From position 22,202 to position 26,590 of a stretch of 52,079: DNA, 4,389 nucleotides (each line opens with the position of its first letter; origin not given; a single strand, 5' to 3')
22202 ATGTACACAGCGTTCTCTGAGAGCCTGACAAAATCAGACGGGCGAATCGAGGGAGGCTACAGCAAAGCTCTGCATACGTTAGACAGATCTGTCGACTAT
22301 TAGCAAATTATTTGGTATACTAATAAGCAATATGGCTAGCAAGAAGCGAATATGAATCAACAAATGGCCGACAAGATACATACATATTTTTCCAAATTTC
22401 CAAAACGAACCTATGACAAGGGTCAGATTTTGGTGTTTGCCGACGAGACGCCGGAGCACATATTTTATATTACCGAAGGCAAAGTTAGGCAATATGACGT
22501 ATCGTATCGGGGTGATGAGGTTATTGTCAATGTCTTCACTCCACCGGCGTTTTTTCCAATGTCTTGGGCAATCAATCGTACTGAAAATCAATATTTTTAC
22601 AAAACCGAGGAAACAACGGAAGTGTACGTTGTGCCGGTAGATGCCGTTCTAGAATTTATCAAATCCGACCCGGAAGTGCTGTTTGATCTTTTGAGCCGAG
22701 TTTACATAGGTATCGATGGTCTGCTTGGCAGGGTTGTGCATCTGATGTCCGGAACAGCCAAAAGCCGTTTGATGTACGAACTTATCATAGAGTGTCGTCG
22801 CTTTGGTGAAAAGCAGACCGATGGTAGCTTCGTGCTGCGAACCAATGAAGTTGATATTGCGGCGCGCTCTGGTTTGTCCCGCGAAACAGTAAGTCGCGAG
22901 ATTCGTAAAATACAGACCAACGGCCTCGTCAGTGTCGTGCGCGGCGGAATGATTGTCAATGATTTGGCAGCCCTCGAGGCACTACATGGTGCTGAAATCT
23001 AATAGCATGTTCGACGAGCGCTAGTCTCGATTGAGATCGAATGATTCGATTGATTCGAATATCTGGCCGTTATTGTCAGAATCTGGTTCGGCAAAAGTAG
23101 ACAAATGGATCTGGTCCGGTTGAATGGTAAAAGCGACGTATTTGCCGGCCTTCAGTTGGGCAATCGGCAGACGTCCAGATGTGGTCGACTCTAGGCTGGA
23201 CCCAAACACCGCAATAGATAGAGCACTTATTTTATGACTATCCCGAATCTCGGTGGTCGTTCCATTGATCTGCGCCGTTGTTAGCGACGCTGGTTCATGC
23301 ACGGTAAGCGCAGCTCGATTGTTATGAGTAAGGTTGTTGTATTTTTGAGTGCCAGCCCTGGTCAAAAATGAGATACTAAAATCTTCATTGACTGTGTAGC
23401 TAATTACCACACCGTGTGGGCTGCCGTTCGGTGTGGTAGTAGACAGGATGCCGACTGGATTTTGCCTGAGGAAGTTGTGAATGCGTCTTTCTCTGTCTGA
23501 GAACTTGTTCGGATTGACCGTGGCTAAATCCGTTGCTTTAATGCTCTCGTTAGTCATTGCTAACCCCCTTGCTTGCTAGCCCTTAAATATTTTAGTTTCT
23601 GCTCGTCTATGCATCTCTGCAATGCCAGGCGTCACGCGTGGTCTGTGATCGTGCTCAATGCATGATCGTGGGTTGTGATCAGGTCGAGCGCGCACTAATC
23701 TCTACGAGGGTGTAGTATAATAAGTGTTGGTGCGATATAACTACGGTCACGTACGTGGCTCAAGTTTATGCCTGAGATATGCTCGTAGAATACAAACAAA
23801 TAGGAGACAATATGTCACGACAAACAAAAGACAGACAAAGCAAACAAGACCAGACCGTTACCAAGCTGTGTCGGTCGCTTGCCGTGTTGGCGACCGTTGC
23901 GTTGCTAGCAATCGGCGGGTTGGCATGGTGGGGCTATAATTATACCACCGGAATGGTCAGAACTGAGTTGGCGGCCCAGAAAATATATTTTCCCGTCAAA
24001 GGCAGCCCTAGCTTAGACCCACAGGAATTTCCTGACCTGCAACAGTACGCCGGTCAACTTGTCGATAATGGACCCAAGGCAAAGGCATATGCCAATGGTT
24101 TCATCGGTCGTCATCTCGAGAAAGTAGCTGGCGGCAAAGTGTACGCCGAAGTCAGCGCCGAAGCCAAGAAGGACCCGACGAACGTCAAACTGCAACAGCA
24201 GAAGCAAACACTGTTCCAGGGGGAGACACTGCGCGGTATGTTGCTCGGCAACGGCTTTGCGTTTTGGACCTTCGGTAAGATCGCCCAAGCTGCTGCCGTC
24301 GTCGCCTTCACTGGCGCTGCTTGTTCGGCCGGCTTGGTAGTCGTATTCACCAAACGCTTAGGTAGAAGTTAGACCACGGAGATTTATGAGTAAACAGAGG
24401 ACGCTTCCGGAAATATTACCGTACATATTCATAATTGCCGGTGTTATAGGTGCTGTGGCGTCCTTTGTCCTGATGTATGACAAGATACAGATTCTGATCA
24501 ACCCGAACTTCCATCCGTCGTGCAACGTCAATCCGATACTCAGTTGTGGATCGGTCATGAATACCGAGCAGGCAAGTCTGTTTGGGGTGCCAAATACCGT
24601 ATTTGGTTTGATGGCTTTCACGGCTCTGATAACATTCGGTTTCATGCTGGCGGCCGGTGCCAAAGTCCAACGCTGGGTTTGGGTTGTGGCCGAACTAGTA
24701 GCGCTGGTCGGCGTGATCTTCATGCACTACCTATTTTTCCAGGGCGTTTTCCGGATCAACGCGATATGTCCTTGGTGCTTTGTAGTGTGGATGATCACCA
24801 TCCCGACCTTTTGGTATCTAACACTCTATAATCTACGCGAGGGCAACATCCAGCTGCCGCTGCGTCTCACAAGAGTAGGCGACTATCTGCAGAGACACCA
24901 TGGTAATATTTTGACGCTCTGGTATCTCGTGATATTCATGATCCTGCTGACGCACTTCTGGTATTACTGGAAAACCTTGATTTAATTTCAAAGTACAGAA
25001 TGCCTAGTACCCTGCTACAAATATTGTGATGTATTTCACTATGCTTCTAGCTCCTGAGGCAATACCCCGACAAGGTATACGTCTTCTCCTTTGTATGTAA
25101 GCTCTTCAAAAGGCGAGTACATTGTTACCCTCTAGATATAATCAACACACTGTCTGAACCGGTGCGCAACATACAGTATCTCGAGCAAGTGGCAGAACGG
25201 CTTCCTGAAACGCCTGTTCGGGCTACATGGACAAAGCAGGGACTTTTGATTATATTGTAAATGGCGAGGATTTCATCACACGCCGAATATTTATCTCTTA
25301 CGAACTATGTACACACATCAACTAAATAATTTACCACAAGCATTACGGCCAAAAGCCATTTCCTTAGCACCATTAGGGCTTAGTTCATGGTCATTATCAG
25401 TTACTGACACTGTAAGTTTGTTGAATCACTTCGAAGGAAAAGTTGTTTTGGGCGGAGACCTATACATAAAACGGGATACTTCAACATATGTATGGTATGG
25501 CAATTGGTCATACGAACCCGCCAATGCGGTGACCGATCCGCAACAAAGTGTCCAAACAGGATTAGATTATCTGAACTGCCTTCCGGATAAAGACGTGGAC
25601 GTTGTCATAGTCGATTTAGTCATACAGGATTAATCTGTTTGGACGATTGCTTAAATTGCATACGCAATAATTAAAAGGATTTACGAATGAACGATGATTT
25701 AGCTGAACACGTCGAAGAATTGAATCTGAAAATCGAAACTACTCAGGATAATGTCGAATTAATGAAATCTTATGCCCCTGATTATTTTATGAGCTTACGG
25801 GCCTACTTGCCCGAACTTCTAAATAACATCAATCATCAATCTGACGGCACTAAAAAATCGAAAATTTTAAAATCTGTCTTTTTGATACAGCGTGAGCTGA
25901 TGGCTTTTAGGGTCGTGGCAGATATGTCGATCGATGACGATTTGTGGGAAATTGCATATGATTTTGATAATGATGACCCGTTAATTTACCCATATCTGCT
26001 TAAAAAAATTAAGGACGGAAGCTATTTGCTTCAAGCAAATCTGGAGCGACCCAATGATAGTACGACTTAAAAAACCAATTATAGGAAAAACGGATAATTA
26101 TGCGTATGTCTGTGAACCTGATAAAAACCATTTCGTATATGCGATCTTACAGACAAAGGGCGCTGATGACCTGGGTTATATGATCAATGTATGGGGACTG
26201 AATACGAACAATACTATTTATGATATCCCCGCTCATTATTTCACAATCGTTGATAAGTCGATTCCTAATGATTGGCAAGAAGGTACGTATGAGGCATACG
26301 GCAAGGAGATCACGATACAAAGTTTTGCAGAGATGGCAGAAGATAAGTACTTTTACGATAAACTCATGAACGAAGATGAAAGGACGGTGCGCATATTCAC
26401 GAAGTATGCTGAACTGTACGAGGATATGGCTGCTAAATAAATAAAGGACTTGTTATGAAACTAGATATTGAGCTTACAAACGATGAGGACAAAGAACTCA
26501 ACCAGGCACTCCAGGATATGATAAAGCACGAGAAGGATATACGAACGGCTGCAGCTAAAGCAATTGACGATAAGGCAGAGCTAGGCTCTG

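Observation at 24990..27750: Low-GC island of five small acidic ORFs plus two start-less stubs: candidate orphan toxin-stub/immunity cassette array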

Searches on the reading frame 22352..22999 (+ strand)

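Call 41: search_protein_families(library=pfam, proteins=[window:22352-22999:+], max_evalue=0.001)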
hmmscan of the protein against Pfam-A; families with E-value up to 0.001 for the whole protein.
window:22352-22999:+ (216 aa): 2 families
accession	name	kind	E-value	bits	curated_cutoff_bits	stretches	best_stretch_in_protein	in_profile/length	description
PF00027.35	cNMP_binding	-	2.6e-14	53.4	27.5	1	19-106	2-89/89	Cyclic nucleotide-binding domain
PF13545.12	HTH_Crp_2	-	2.2e-11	44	27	1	148-211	11-70/70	Crp-like helix-turn-helix domain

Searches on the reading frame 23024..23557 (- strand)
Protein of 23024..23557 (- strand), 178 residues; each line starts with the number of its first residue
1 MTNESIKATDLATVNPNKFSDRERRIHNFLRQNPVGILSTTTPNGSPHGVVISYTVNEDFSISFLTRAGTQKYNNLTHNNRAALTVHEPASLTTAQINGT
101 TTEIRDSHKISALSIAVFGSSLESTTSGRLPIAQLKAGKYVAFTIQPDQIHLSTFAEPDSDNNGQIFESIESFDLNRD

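Call 41: search_protein_families(library=pfam, proteins=[window:23024-23557:-], max_evalue=0.001)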
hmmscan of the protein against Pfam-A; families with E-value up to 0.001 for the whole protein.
window:23024-23557:- (178 aa): 3 families
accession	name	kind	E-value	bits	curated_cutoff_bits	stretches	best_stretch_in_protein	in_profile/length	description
PF01243.27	PNPOx_N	-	1.8e-15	57.8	28.1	1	25-132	4-98/120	Pyridoxamine 5'-phosphate oxidase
PF16242.11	Pyrid_ox_like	-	6e-06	26.3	28.8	1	22-113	2-94/149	Pyridoxamine 5'-phosphate oxidase like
PF12900.13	Pyridox_ox_2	-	9e-06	26.1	27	1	23-112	2-98/140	Pyridoxamine 5'-phosphate oxidase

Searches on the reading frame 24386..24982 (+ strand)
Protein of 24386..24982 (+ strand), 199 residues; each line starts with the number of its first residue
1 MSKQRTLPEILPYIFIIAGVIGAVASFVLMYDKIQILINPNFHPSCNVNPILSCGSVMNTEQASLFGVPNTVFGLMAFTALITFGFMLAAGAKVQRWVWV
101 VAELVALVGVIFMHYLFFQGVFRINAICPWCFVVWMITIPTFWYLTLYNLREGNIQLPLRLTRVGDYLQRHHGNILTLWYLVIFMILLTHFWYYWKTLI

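Call 41: search_protein_families(library=pfam, proteins=[window:24386-24982:+], max_evalue=0.001)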
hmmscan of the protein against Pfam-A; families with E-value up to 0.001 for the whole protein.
window:24386-24982:+ (199 aa): 1 family
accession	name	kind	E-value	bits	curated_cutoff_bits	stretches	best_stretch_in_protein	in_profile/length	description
PF07884.19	VKOR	-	9.2e-39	133.1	27.5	1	14-144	2-132/134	Vitamin K epoxide reductase family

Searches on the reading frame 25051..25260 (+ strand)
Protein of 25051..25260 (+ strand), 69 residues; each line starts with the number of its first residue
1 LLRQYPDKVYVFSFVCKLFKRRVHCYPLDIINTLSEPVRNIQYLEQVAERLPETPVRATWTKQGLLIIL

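Call 3: search_protein_families(library=pfam, proteins=[window:25051-25260:+], max_evalue=1)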
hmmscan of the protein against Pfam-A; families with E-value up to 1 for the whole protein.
window:25051-25260:+ (69 aa): 0 families

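Call 4: search_protein_families(library=ncbifam, proteins=[window:25051-25260:+], max_evalue=1)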
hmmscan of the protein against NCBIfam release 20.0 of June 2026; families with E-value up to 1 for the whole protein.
window:25051-25260:+ (69 aa): 0 families

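Call 5: search_protein_families(library=padloc, proteins=[window:25051-25260:+], max_evalue=1)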
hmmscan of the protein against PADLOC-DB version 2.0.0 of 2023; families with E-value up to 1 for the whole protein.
window:25051-25260:+ (69 aa): 0 families

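Call 6: search_protein_families(library=phrogs, proteins=[window:25051-25260:+], max_evalue=1)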
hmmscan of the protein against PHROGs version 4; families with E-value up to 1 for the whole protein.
window:25051-25260:+ (69 aa): 0 families

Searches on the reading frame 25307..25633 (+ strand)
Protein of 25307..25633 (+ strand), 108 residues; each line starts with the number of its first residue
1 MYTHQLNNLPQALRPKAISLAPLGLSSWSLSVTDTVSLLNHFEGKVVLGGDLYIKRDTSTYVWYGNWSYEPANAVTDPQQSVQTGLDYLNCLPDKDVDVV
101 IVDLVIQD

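Call 3: search_protein_families(library=pfam, proteins=[window:25307-25633:+], max_evalue=1)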
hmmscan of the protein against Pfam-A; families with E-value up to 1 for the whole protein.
window:25307-25633:+ (108 aa): 0 families

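Call 4: search_protein_families(library=ncbifam, proteins=[window:25307-25633:+], max_evalue=1)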
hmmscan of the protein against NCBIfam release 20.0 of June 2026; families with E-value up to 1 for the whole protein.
window:25307-25633:+ (108 aa): 0 families

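Call 5: search_protein_families(library=padloc, proteins=[window:25307-25633:+], max_evalue=1)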
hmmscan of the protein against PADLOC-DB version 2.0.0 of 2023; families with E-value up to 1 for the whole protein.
window:25307-25633:+ (108 aa): 0 families

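Call 6: search_protein_families(library=phrogs, proteins=[window:25307-25633:+], max_evalue=1)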
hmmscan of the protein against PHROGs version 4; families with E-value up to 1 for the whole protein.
window:25307-25633:+ (108 aa): 0 families

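Call 10: list_cluster_members(proteins=[window:25307-25633:+, window:25687-26070:+, window:26054-26440:+, window:26455-26937:+, window:27205-27648:+, window:24386-24985:+, window:27763-30132:-, window:26998-27189:+])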
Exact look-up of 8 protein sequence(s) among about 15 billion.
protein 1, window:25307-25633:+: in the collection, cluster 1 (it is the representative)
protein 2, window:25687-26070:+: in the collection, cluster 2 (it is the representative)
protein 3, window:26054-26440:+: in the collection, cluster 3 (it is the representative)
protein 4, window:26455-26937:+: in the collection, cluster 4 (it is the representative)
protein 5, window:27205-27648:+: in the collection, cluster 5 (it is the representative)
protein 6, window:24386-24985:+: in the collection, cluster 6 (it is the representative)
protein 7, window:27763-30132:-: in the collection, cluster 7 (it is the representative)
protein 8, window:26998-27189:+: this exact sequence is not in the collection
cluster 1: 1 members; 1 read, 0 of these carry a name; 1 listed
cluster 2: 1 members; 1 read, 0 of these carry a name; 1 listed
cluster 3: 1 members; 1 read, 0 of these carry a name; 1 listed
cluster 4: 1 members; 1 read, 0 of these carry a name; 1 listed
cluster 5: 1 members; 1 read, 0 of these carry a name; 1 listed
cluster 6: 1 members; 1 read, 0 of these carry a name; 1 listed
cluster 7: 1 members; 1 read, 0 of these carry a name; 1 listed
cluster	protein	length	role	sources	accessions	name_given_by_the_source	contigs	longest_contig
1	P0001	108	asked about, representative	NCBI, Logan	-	-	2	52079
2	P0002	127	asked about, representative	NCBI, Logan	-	-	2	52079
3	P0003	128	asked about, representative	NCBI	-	-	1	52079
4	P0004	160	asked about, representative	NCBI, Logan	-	-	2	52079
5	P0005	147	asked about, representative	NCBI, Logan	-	-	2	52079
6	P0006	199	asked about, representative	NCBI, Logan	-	-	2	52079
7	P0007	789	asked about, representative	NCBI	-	-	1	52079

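Call 76: search_solved_structures(query=window:25307-25630:+, max_evalue=10)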
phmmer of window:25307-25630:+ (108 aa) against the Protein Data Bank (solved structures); distinct sequences matched with E-value up to 10: 2.
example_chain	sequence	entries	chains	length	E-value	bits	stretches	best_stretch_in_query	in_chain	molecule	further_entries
4pq8_A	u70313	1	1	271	4.1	10.7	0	3-30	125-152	DESIGNED PROTEIN OR465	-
4r5c_A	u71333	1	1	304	4.6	10.5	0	3-38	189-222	Leucine rich repeat protein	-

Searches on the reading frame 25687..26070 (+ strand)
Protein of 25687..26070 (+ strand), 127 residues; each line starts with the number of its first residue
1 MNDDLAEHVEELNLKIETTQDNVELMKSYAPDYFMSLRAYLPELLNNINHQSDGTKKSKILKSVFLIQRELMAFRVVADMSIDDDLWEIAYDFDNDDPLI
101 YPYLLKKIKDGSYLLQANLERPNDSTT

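Call 3: search_protein_families(library=pfam, proteins=[window:25687-26070:+], max_evalue=1)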
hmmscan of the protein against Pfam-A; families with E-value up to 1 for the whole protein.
window:25687-26070:+ (127 aa): 1 family
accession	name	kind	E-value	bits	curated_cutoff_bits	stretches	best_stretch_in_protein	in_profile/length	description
PF03213.20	Pox_P35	-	0.066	12.9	22.3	1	5-79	152-230/323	Poxvirus P35 protein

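Call 4: search_protein_families(library=ncbifam, proteins=[window:25687-26070:+], max_evalue=1)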
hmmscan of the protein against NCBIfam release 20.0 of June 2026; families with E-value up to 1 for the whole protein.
window:25687-26070:+ (127 aa): 1 family
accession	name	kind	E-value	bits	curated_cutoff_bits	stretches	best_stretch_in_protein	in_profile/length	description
NF045650.1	CD1247_Nterm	equivalog_domain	0.14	12.8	30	0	3-26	35-58/70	CD1247 N-terminal domain-containing protein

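Call 5: search_protein_families(library=padloc, proteins=[window:25687-26070:+], max_evalue=1)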
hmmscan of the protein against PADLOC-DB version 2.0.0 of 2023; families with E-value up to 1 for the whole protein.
window:25687-26070:+ (127 aa): 0 families

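Call 6: search_protein_families(library=phrogs, proteins=[window:25687-26070:+], max_evalue=1)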
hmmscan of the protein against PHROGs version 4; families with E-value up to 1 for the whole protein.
window:25687-26070:+ (127 aa): 2 families
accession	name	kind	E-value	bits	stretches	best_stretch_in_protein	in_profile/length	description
phrog_3550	-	unknown function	0.14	13.5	1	4-31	36-63/79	-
phrog_8535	-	unknown function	0.18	12.9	1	4-41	46-83/123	-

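Call 68: find_homologous_proteins(query=window:25687-26067:+, max_evalue=0.1)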
Query window:25687-26067:+ (127 aa): 1 proteins with E <= 0.1 among 9 candidates.
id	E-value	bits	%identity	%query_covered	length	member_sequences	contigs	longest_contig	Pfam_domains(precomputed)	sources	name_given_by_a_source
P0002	1.1e-76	272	100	100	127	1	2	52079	PF28101.1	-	-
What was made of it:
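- The family is absent from my Pfam copy (call 3), and B has no other relative (call 68).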

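Call 69: find_encoding_contigs(protein=window:25687-26070:+, flank=3000, max_places=4)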
Protein window:25687-26070:+ (127 aa): 2 contigs read that carry it; 1 place shown.
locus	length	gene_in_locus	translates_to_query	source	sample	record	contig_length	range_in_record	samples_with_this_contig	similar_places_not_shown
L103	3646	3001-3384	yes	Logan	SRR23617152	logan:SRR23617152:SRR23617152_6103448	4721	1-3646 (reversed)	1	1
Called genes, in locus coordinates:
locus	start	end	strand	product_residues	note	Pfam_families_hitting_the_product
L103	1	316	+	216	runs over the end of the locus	PF00027:cNMP_binding, PF13545:HTH_Crp_2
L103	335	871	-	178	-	PF01243:PNPOx_N, PF12900:Pyridox_ox_2 (weak), PF16242:Pyrid_ox_like (weak)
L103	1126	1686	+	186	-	-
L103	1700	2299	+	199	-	PF07884:VKOR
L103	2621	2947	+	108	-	PF15569:Imm40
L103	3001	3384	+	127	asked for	PF28101:CdiI-like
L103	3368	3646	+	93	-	?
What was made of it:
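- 25687..26070 (+): ORF B, an acidic helical protein recorded as 'CdiI-like'. Precomputed Pfam record PF28101 CdiI-like (calls 68, 69).
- On Imm40 (PF15569), ORF A: The precomputed record lists PF15569 Imm40 for A without a weakness mark, meaning E <= 1e-5 (call 69).
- On CdiI-like (PF28101), ORF B: Only a precomputed record exists (calls 68, 69).
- B: call 69.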

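Call 75: search_solved_structures(query=window:25687-26067:+, max_evalue=10)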
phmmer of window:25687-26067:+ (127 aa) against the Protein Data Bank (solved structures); distinct sequences matched with E-value up to 10: 6.
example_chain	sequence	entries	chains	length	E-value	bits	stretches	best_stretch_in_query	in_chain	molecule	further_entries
8gz7_A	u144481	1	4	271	0.56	13.6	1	36-73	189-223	Gamma-hemolysin component B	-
4p1y_A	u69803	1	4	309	0.58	13.6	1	36-74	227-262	Gamma-hemolysin component B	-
3b07_A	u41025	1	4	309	0.59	13.5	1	36-74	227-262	Gamma-hemolysin component B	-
1lkf_A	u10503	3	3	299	0.62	13.5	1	36-73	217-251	LEUKOCIDIN F SUBUNIT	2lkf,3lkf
2qk7_B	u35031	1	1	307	0.65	13.4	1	36-73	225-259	Gamma-hemolysin component B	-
4p1x_A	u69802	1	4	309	0.65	13.4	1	36-73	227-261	Gamma-hemolysin component B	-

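Call 101: predict_structure(protein=window:25687-26067:+)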
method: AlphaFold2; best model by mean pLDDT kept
length: 127 residues; sequences in the alignment: 1
mean_pLDDT: 54.3   pTM: 0.46
mean pLDDT of the five models: 54.3, 52.4, 51.4, 49.2, 49.1
residues with pLDDT >= 90: 1; 70-90: 18; 50-70: 38; < 50: 70
segments of 3 or more residues with pLDDT < 50: 1-9, 11-18, 20-23, 79-127
pLDDT, mean of each block of 10 residues (from residue 1): 46 46 54 63 77 78 68 56 46 44 45 41 40
secondary structure, 60 per line:
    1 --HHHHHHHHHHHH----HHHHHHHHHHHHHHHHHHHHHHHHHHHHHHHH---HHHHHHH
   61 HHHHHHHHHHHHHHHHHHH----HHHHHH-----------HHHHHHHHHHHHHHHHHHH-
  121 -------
elements in order: H3-14 H19-50 H54-79 H84-89 H101-119
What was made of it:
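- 25687..26070 (+): There is no other relative, and the AF2 model is unusable (call 101).
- On CdiI-like (PF28101), ORF B: B has no relatives (call 68), no PDB relative (call 75) and a low-confidence model (call 101).
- Tried and rejected: Single-sequence AF2 of B gave pLDDT 54, so it was not used for fold search (call 101).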

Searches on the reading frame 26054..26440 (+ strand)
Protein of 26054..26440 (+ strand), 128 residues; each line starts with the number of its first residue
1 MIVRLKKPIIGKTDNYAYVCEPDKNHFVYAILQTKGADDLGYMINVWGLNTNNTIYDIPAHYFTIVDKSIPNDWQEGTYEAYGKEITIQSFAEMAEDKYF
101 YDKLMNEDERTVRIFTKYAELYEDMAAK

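Call 3: search_protein_families(library=pfam, proteins=[window:26054-26440:+], max_evalue=1)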
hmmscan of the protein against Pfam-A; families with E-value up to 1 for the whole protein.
window:26054-26440:+ (128 aa): 1 family
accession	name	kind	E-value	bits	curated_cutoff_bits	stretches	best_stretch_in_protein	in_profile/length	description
PF08311.18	Mad3_BUB1_I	-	0.057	13.8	31.4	1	73-125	27-79/123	Mad3/BUB1 homology region 1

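Call 4: search_protein_families(library=ncbifam, proteins=[window:26054-26440:+], max_evalue=1)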
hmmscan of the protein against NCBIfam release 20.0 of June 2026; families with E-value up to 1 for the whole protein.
window:26054-26440:+ (128 aa): 1 family
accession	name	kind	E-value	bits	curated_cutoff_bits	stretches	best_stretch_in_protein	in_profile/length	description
TIGR03187.1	DGQHR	domain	0.12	12.1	58.85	1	43-95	217-272/276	DGQHR domain-containing protein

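Call 5: search_protein_families(library=padloc, proteins=[window:26054-26440:+], max_evalue=1)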
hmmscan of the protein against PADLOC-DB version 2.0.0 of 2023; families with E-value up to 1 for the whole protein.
window:26054-26440:+ (128 aa): 0 families

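Call 6: search_protein_families(library=phrogs, proteins=[window:26054-26440:+], max_evalue=1)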
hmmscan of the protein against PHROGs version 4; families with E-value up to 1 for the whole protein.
window:26054-26440:+ (128 aa): 0 families

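Call 86: search_dna_similar(query=window:26054-26437:+, collection=plasmids, mode=protein, max_evalue=1, max_rows=30)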
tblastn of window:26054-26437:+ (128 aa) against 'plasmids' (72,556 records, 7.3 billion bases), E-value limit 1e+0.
Records with a match: 3; places in all: 3; records where one place covers at least 80% of the query: 0.
Best place of each record, by identity: <60% 3.
By first word of the organism name: Leptospira 3.
By predicted mobility (MOB-suite, as given by PLSDB): non-mobilizable 3.
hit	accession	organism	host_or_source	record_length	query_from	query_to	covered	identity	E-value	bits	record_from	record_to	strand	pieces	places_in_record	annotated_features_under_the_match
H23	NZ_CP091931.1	Leptospira noguchii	Bos taurus,Cell culture,urine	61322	56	128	57%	37.0%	1e-7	56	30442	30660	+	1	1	none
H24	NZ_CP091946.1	Leptospira noguchii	Bos taurus,Cell culture,urine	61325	59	128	55%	37.1%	2e-7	55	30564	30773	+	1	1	hypothetical protein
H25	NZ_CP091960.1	Leptospira noguchii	Bos taurus,Cell culture,urine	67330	59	128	55%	37.1%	2e-7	55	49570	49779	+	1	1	hypothetical protein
